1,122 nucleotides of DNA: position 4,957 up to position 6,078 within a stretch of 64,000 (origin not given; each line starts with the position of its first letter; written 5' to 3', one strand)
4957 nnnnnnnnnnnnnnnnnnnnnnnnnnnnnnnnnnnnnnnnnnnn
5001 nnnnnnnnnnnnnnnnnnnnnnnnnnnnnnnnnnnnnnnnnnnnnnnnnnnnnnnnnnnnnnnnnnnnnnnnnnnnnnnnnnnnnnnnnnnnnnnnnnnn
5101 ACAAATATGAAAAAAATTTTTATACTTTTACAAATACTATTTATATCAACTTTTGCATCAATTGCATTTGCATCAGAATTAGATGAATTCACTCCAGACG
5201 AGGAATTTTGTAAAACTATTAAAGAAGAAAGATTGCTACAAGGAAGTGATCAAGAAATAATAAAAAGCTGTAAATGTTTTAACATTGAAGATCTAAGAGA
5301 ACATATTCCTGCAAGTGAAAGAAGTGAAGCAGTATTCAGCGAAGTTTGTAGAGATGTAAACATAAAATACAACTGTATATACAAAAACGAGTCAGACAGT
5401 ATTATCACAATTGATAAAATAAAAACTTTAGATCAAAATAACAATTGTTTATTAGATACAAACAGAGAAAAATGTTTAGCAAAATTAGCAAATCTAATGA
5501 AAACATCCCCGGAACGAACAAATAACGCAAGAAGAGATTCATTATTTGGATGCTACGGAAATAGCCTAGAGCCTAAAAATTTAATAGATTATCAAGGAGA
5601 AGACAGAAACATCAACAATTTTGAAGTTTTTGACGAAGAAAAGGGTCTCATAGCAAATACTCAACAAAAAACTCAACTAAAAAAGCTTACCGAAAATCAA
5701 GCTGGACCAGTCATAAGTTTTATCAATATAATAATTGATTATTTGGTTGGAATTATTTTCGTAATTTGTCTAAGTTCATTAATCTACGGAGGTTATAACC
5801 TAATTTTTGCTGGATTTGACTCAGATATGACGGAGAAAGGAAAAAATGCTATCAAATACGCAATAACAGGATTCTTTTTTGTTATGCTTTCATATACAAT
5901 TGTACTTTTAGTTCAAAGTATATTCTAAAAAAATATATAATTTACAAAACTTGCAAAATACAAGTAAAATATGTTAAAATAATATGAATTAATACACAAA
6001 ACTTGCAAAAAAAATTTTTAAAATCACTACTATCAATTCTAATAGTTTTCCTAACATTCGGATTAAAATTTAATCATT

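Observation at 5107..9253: Six-gene tandem array of secreted proteins sharing a pilin-like C-terminal helix-loop-helix membrane module, directly behind ftsK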

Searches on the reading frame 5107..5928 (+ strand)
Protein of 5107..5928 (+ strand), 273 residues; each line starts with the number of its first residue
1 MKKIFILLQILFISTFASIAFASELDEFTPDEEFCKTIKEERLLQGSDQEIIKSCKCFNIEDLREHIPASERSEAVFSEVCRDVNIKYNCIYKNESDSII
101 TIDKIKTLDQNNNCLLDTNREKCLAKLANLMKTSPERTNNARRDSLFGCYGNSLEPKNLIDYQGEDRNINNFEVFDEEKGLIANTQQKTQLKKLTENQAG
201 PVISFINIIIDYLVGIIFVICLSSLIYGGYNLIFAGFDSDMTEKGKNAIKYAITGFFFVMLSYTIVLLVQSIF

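Call 3: search_protein_families(library=pfam, proteins=[window:5107-5928:+], max_evalue=1)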
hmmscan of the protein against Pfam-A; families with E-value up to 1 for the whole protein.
window:5107-5928:+ (273 aa): 2 families
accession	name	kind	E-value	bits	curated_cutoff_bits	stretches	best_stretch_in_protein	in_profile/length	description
PF18895.5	T4SS_pilin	-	4.6e-09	36.7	26.6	1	205-266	8-68/71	Type IV secretion system pilin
PF13571.11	DUF4133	-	0.51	11.2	25.2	1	200-238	25-63/91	Domain of unknown function (DUF4133)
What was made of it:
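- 5107..5928 (+): P1: 273-aa pilin with a large, mostly helical, Cys-containing ectodomain. The pilin hairpin module is aa 196-273 (nt 5692-5925). PF18895 36.7 bits (gathering score 26.6) (call 3).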

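Call 4: search_protein_families(library=ncbifam, proteins=[window:5107-5928:+], max_evalue=1)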
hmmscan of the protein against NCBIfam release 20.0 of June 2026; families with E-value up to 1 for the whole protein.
window:5107-5928:+ (273 aa): 3 families
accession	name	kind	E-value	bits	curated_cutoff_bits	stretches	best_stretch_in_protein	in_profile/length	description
NF045849.1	ICE_MMCAP2_0565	equivalog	6.5e-07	28.9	40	1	196-272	3-79/80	Mbov_0395 family pilin-like conjugal transfer protein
NF033603.1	mini-MOMP_1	subfamily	0.0072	16.1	75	1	1-31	1-29/63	mini-MOMP protein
NF006827.1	PRK09348.1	equivalog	0.062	12.7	369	1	24-76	208-260/276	glycine--tRNA ligase subunit alpha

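Call 19: find_homologous_proteins(query=window:5107-5925:+, max_evalue=0.001)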
Query window:5107-5925:+ (273 aa): 17 proteins with E <= 0.001 among 534 candidates.
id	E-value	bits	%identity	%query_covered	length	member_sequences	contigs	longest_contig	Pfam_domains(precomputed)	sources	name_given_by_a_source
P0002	2.4e-164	563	94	100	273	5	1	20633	PF18895.6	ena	-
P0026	4.7e-107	375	66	94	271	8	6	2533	PF18895.6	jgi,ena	-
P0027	9.3e-107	374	62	100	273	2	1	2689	PF18895.6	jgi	jgi:hypothetical protein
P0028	1.4e-91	324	55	100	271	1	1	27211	PF18895.6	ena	-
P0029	6.1e-72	260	65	66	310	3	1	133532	PF18895.6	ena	-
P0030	2.8e-71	258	66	66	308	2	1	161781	PF18895.6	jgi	jgi:hypothetical protein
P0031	2.0e-69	252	67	64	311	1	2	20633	PF18895.6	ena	-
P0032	1.6e-61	226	64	60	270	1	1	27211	PF18895.6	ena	-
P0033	2.2e-59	219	61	64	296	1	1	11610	PF18895.6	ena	-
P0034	3.7e-59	218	54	80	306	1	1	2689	PF18895.6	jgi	jgi:hypothetical protein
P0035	2.9e-58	215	57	68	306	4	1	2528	PF18895.6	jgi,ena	-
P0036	3.9e-58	215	56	70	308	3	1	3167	PF18895.6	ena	-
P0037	3.4e-51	192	40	100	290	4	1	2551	PF18895.6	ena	-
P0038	3.8e-50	189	51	67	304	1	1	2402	PF18895.6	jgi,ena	-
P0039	2.7e-48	183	53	64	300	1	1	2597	PF18895.6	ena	-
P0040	6.1e-47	178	51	64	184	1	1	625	PF18895.6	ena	-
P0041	2.4e-41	160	52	58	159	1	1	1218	PF18895.6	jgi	-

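Call 42: predict_structure(alignment_id=A3)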
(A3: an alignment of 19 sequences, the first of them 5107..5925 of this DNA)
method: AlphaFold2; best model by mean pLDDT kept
length: 273 residues; sequences in the alignment: 19
mean_pLDDT: 71.9   pTM: 0.45
mean pLDDT of the five models: 71.9, 70.8, 69.9, 66.4, 66.2
residues with pLDDT >= 90: 0; 70-90: 181; 50-70: 68; < 50: 24
segments of 3 or more residues with pLDDT < 50: 20-25, 170-183, 197-199
pLDDT, mean of each block of 10 residues (from residue 1): 66 57 55 79 73 86 80 77 86 76 84 84 86 82 78 80 58 43 50 51 65 75 76 72 76 76 72 65
secondary structure, 60 per line:
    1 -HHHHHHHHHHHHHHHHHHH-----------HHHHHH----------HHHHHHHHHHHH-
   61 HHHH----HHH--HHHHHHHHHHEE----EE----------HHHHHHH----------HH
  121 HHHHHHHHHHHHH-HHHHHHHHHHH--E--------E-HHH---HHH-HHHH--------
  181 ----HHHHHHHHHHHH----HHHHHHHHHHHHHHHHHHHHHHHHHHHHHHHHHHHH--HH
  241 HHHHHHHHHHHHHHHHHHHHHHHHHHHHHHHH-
elements in order: H2-20 H32-37 H48-59 H61-64 H74-83 H102-108 H119-133 H135-145 H169-172 H185-196 H201-236 H239-272
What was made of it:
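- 5107..5928 (+): AF2 model: ectodomain aa 30-165 at pLDDT about 80; hairpin H201-236 and H239-272 (call 42).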

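Call 46: find_encoding_contigs(protein=P0028, flank=10000, max_places=2)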
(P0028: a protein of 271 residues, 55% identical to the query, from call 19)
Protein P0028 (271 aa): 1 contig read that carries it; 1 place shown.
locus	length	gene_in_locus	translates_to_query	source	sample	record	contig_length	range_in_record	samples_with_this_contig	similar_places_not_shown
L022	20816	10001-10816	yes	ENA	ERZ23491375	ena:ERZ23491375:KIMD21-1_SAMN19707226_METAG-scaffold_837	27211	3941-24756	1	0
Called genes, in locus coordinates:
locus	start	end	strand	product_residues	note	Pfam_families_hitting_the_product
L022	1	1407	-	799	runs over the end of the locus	PF07517:SecA_DEAD, PF00270:DEAD (weak), PF01043:SecA_PP_bind, PF21090:P-loop_SecA, PF07516:SecA_SW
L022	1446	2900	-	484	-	PF02397:Bac_transf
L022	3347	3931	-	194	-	PF13181:TPR_8 (faint), PF13424:TPR_12 (faint), PF13428:TPR_14 (faint), PF13414:TPR_11, PF13432:TPR_16 (weak), PF14559:TPR_19 (weak), PF00515:TPR_1 (weak), PF07719:TPR_2 (weak), +5 more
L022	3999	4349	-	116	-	PF00011:HSP20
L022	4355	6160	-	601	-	PF06480:FtsH_ext (faint), PF06068:TIP49 (weak), PF00004:AAA, PF07728:AAA_5 (weak), PF17862:AAA_lid_3, PF01434:Peptidase_M41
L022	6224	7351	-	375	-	PF01171:ATP_bind_3, PF01507:PAPS_reduct (faint), PF06508:QueC (faint)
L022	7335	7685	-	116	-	PF12647:RNHCP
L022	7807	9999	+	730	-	PF13491:FtsK_4TM (weak), PF17854:FtsK_alpha, PF01580:FtsK_SpoIIIE, PF09397:FtsK_gamma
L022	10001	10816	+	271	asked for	PF18895:T4SS_pilin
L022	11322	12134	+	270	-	PF18895:T4SS_pilin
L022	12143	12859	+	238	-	PF18895:T4SS_pilin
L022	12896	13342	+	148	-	-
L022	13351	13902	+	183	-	-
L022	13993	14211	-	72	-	-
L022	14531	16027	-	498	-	PF00133:tRNA-synt_1, PF09334:tRNA-synt_1g, PF00133:tRNA-synt_1, PF01406:tRNA-synt_1e (weak)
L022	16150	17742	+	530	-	PF00749:tRNA-synt_1c, PF19269:Anticodon_2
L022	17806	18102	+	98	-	-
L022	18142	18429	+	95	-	-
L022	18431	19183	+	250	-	PF01978:TrmB, PF13412:HTH_24 (faint)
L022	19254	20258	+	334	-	PF01515:PTA_PTB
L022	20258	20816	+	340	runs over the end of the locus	PF00871:Acetate_kinase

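Call 47: find_encoding_contigs(protein=P0033, flank=10000, max_places=2)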
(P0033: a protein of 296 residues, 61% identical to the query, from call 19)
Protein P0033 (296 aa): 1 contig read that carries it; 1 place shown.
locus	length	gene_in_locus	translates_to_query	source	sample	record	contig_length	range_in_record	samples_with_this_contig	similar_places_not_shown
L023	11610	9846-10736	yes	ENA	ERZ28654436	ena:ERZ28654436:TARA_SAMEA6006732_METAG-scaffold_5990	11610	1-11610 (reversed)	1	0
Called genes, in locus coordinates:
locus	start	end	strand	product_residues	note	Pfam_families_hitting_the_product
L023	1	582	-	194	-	?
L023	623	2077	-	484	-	PF02397:Bac_transf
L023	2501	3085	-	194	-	-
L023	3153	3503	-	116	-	PF00011:HSP20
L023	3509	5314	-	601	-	PF06480:FtsH_ext (weak), PF06068:TIP49 (weak), PF00004:AAA, PF07728:AAA_5 (weak), PF17862:AAA_lid_3, PF01434:Peptidase_M41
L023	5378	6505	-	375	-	PF01171:ATP_bind_3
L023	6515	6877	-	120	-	PF12647:RNHCP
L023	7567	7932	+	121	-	-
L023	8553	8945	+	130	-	PF09397:FtsK_gamma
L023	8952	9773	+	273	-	PF18895:T4SS_pilin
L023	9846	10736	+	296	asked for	PF18895:T4SS_pilin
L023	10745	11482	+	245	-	PF18895:T4SS_pilin (weak)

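Call 48: fold_search(model_id=the predicted structure, library=pdb)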
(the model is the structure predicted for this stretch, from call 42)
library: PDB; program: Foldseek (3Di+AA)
matches with E <= 10: 14; with E <= 0.001: 0
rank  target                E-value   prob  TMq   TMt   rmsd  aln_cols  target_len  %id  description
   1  8bhf_n1               2.4e+00  0.14  0.21  0.24  19.6       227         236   14  Cryo-EM structure of stalled rabbit 80S ribosomes in complex with human CCR4-NOT and CNOT4 (released 2023-09-06)
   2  1yg2                  4.3e+00  0.20  0.23  0.35  20.1       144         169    9  Structure of the Vibrio cholerae virulence activator AphA (released 2005-01-11)
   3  6cnn_A                4.3e+00  0.05  0.20  0.16  22.2       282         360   11  Cryo-EM structure of the human SK4/calmodulin channel complex in the Ca2+ bound state I (released 2018-05-02)
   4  6h2f_D                6.2e+00  0.57  0.22  0.18   3.3        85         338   14  Structure of the pre-pore AhlB of the tripartite alpha-pore forming toxin, AHL, from Aeromonas hydrophila. (released 2019-07-10)
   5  6s1k_E                6.2e+00  0.14  0.14  0.34   8.9        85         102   14  E. coli Core Signaling Unit, carrying QQQQ receptor mutation (released 2020-01-22)
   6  6h2f_A                6.6e+00  0.38  0.22  0.19   6.5       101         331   15  Structure of the pre-pore AhlB of the tripartite alpha-pore forming toxin, AHL, from Aeromonas hydrophila. (released 2019-07-10)
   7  8dfu_0                7.3e+00  0.51  0.23  0.64   3.6        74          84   14  Cryo-EM structure of conjugation pili from Aeropyrum pernix (released 2023-03-22)
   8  8yw6_B                8.6e+00  0.18  0.17  0.33   3.2        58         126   12  Cryo-EM structure of apo human mitochondrial pyruvate carrier in the IMS-open conformation at pH 8.0 (released 2025-03-12)
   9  5dwk_B                8.6e+00  0.12  0.17  0.32   5.5        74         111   16  Diacylglycerol Kinase solved by multi crystal multi orientation native SAD (released 2016-03-23)
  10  8t4j_B                9.6e+00  0.47  0.22  0.11   2.4        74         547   12  Transporter associated with antigen processing (TAP) bound to the 14-mer peptide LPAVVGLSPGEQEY (released 2024-06-19)
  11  6grj_B                9.6e+00  0.35  0.22  0.19   4.9        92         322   15  Structure of the AhlB pore of the tripartite alpha-pore forming toxin, AHL, from Aeromonas hydrophila. (released 2019-07-03)
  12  4brb_A                9.6e+00  0.18  0.20  0.40   4.0        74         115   11  Crystal structure of the integral membrane enzyme DgkA-ref, delta 7 (released 2014-06-18)
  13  9mny_B                9.6e+00  0.10  0.16  0.32  18.2        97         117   13  Cryo-EM structure of human MPC with pyruvate (released 2025-03-05)
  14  9giv_B                9.6e+00  0.10  0.17  0.33  18.7        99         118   16  Structure of the human mitochondrial pyruvate carrier inhibited by a UK5099-derivative (released 2025-05-07)

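Call 63: find_related_loci(query=A3, collection=metagenome_contigs, flank=8000)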
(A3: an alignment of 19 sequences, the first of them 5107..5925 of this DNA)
Query A3 (273 aa) in metagenome_contigs; peptide patterns used: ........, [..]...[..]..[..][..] (x = any residue, [..] = any of these).
599 stretches matched a pattern (row limit reached: there are more); 8 encode a relative of the query (tblastn E <= 1e-3); 8 distinct loci.
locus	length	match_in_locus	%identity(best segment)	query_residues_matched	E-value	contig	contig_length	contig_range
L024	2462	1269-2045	93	14-273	3e-174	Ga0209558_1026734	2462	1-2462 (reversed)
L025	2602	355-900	68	94-273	9e-82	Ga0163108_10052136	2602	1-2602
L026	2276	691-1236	65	94-273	1e-80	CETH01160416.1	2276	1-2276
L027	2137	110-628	61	100-273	4e-67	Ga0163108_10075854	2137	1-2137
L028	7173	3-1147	58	89-273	3e-64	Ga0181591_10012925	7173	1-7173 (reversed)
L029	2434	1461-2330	40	1-273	2e-60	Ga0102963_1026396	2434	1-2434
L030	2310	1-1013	51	90-273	2e-56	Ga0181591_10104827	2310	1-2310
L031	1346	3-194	88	210-273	8e-35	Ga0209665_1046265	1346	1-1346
